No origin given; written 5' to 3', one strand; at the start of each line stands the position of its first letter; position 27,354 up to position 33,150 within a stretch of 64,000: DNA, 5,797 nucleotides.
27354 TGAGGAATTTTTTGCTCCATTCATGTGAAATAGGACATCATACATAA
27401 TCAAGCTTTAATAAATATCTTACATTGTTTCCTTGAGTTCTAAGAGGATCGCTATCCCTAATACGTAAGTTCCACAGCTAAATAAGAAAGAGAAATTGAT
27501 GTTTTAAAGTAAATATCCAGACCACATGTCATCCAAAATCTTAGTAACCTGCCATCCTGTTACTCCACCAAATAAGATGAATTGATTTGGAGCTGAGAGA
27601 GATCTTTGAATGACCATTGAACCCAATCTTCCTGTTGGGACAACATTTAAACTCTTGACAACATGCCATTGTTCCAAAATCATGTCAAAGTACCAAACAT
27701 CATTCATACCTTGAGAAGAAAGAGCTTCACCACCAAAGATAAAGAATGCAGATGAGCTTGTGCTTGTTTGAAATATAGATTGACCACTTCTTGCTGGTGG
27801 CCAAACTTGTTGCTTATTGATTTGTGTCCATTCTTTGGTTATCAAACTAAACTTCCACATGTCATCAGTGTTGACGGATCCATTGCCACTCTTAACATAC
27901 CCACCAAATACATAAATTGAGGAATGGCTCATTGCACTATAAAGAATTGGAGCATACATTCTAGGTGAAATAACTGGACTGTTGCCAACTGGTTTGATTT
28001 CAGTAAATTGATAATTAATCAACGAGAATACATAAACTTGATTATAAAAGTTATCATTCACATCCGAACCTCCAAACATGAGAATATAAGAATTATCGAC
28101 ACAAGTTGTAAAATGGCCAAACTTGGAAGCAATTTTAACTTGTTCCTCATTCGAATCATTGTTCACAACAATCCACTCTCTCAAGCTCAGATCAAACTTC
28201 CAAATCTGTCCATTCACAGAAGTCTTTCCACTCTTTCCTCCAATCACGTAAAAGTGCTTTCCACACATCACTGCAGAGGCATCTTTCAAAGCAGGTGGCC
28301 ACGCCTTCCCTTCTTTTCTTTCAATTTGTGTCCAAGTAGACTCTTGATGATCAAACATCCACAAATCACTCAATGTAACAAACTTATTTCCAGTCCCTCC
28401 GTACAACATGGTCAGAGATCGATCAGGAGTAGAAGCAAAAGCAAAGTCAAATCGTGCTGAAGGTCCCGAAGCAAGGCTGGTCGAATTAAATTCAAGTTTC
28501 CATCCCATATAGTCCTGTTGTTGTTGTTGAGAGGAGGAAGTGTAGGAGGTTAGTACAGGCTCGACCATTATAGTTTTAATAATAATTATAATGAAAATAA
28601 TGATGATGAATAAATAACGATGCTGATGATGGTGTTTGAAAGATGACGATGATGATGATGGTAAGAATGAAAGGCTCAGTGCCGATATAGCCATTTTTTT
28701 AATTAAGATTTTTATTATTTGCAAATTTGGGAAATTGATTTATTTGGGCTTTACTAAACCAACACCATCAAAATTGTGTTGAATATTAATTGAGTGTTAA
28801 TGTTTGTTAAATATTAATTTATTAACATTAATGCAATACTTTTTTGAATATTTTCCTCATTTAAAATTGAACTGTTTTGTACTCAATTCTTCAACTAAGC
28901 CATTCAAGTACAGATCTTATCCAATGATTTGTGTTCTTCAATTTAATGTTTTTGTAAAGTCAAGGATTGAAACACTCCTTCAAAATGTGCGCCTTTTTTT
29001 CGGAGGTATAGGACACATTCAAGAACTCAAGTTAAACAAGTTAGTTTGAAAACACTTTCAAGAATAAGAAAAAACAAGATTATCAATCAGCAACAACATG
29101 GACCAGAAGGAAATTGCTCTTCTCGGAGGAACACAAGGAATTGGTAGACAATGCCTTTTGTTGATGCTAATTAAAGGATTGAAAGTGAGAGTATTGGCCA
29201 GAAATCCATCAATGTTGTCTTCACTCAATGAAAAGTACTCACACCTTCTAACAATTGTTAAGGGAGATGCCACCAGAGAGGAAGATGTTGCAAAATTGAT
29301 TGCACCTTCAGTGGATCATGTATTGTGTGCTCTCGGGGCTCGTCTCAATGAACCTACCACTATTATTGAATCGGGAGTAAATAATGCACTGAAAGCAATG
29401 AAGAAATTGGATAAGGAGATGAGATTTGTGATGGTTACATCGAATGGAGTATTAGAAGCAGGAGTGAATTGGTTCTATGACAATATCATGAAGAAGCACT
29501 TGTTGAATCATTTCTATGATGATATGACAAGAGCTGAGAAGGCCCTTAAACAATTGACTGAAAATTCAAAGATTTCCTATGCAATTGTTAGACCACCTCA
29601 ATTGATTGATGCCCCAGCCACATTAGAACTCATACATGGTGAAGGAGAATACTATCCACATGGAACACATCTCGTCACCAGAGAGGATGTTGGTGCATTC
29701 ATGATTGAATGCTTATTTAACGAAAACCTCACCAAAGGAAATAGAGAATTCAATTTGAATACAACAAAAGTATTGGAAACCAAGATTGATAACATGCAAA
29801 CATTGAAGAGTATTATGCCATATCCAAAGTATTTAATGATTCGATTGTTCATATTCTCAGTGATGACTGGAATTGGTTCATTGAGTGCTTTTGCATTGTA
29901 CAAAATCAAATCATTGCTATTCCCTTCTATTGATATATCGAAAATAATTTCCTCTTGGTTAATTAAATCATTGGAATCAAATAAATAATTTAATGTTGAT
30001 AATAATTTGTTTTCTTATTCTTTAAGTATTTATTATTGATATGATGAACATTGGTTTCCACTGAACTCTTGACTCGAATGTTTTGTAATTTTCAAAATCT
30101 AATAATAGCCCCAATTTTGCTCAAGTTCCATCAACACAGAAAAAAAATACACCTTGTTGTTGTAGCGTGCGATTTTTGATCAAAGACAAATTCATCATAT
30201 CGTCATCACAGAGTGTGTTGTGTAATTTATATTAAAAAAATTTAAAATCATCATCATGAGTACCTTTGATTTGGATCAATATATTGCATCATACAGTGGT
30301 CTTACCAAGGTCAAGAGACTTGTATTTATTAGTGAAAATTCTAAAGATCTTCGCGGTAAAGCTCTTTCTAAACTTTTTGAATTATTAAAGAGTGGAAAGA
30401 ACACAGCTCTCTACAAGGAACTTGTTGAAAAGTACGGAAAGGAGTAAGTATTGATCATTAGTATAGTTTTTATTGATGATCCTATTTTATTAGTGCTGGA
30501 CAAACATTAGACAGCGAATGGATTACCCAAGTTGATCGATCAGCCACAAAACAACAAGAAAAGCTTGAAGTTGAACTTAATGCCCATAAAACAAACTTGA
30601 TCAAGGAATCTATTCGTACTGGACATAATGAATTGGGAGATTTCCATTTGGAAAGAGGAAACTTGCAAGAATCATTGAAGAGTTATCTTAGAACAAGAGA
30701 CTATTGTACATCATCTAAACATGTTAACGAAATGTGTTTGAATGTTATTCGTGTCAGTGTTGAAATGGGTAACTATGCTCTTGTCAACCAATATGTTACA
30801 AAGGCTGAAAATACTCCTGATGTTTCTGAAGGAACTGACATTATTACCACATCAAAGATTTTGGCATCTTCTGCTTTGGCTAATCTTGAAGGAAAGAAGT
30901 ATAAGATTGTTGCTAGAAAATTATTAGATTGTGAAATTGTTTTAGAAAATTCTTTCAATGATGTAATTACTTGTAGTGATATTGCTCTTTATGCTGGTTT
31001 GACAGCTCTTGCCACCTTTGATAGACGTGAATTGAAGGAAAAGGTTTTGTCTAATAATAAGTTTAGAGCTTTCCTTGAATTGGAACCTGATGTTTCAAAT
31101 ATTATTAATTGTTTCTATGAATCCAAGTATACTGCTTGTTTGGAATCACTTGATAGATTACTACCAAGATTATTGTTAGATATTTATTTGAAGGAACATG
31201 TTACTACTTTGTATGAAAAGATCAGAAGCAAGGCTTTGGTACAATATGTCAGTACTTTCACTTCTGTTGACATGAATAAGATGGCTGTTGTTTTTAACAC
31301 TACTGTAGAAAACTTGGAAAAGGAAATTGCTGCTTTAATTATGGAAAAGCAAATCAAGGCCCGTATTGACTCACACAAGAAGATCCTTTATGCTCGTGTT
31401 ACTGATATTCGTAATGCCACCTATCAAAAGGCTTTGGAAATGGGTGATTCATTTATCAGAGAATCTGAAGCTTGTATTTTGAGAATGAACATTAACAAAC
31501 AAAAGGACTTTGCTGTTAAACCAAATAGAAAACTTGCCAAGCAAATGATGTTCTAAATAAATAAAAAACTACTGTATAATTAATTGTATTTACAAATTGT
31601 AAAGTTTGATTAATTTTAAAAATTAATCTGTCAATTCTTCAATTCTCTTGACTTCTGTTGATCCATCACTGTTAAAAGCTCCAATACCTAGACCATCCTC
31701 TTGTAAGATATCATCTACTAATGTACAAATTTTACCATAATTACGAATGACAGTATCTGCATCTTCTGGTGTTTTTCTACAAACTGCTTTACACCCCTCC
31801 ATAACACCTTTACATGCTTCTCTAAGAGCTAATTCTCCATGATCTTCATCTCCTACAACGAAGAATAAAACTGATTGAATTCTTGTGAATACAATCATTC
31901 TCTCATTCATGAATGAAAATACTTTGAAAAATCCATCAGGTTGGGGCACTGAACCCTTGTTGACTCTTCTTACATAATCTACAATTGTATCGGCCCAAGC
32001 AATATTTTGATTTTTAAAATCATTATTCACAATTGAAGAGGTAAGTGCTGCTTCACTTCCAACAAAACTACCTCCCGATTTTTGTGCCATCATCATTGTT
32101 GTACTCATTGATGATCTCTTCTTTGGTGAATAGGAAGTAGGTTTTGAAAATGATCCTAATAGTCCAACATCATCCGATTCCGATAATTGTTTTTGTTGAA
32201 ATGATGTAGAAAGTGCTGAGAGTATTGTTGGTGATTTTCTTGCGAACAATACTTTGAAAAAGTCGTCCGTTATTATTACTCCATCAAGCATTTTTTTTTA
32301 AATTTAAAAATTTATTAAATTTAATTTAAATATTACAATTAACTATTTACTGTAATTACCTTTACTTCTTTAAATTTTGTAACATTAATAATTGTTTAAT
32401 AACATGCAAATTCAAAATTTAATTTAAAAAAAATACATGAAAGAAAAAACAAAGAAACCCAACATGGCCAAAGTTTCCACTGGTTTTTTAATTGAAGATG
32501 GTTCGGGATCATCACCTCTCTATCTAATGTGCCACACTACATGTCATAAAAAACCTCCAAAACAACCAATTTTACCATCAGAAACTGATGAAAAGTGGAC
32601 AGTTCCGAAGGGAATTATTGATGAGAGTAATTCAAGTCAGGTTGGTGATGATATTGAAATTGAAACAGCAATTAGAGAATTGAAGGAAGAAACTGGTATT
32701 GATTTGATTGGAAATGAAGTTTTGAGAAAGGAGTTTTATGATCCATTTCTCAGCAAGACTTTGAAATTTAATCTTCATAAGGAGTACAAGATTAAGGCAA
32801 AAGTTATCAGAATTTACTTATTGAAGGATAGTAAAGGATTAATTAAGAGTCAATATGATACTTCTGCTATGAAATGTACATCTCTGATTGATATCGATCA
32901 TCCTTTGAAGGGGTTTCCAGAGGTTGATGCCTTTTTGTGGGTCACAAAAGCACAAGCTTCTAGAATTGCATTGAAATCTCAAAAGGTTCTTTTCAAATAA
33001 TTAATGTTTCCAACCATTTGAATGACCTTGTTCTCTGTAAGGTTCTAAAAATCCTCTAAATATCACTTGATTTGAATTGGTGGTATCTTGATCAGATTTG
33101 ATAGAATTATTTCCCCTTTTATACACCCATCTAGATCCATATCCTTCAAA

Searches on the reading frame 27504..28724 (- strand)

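Call 17: search_protein_families(library=pfam, proteins=[window:27504-28724:-], max_evalue=0.001)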
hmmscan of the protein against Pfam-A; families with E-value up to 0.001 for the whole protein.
window:27504-28724:- (406 aa): 9 families
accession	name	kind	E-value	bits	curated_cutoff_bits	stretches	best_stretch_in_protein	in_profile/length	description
PF24681.1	Kelch_KLHDC2_KLHL20_DRC7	-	2.9e-42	144.9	50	2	87-251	47-202/221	KLHDC2/KLHL20/DRC7 Kelch-repeats domain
PF24981.1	Beta-prop_ATRN-LZTR1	-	1.5e-35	123.4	50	3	140-306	34-199/289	Attractin/LZTR1 beta-propeller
PF13418.12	Kelch_4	-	6.7e-28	96.8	21.6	3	269-305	14-45/49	Galactose oxidase, central domain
PF13415.12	Kelch_3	-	3.3e-24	84.9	22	2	269-317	3-45/48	Galactose oxidase, central domain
PF13964.12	Kelch_6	-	3e-22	78.2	25.3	2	266-302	10-43/50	Kelch motif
PF01344.31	Kelch_1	-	3.9e-22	77.8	20.1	1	269-303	13-43/46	Kelch motif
PF13854.13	Kelch_HCF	-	6.7e-11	42.5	113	2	207-387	72-257/345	Host cell factor, Kelch-repeats domain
PF07646.21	Kelch_2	-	5.2e-08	32.9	21.3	0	267-303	11-45/48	Kelch motif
PF25210.1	Kelch_FKB95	-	0.00046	20.3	70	0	115-199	54-135/268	FKB95, Kelch-repeats domain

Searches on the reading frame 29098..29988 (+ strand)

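Call 17: search_protein_families(library=pfam, proteins=[window:29098-29988:+], max_evalue=0.001)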
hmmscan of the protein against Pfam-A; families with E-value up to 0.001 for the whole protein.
window:29098-29988:+ (296 aa): 3 families
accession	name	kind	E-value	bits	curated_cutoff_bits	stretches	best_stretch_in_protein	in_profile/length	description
PF13460.12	NAD_binding_10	-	8.4e-27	94.7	27.2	1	10-208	1-183/184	NAD(P)H-binding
PF00106.31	adh_short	-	4e-05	23.6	26.6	1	6-73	3-73/195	short chain dehydrogenase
PF01370.27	Epimerase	-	0.00023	21.1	20.9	1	7-166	2-169/240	NAD dependent epimerase/dehydratase family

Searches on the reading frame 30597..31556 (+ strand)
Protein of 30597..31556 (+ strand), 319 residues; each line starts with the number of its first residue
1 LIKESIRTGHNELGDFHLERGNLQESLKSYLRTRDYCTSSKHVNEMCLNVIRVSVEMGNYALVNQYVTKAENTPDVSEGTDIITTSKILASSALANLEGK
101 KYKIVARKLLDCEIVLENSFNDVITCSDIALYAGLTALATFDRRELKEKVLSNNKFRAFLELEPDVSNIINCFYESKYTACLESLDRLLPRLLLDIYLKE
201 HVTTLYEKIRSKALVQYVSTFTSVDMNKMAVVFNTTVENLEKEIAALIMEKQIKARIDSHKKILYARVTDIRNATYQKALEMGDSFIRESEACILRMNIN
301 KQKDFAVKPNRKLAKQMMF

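Call 17: search_protein_families(library=pfam, proteins=[window:30597-31556:+], max_evalue=0.001)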
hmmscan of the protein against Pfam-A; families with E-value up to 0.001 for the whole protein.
window:30597-31556:+ (319 aa): 3 families
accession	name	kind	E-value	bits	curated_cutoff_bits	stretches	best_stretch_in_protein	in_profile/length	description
PF10602.15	RPN7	-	4e-39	134.5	29.6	1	2-149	31-174/174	26S proteasome subunit RPN7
PF01399.33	PCI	-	2.7e-17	63.2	22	1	191-266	7-82/84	PCI domain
PF21151.2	CSN1_C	-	1.1e-05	25.3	26.8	1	272-296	2-26/28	COP9 signalosome complex subunit 1, C-terminal helix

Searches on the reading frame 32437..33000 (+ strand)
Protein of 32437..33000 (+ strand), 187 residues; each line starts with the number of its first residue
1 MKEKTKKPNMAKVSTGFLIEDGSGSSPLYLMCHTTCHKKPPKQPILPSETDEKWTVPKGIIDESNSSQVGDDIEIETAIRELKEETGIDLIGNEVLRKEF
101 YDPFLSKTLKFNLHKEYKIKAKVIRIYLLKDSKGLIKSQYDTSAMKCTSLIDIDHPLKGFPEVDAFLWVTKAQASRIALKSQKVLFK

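Call 17: search_protein_families(library=pfam, proteins=[window:32437-33000:+], max_evalue=0.001)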
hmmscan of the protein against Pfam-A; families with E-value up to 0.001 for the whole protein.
window:32437-33000:+ (187 aa): 1 family
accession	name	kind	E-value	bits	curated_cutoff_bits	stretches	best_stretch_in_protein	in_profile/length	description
PF00293.34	NUDIX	-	3.3e-07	30.8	21.1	1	14-139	5-102/134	NUDIX domain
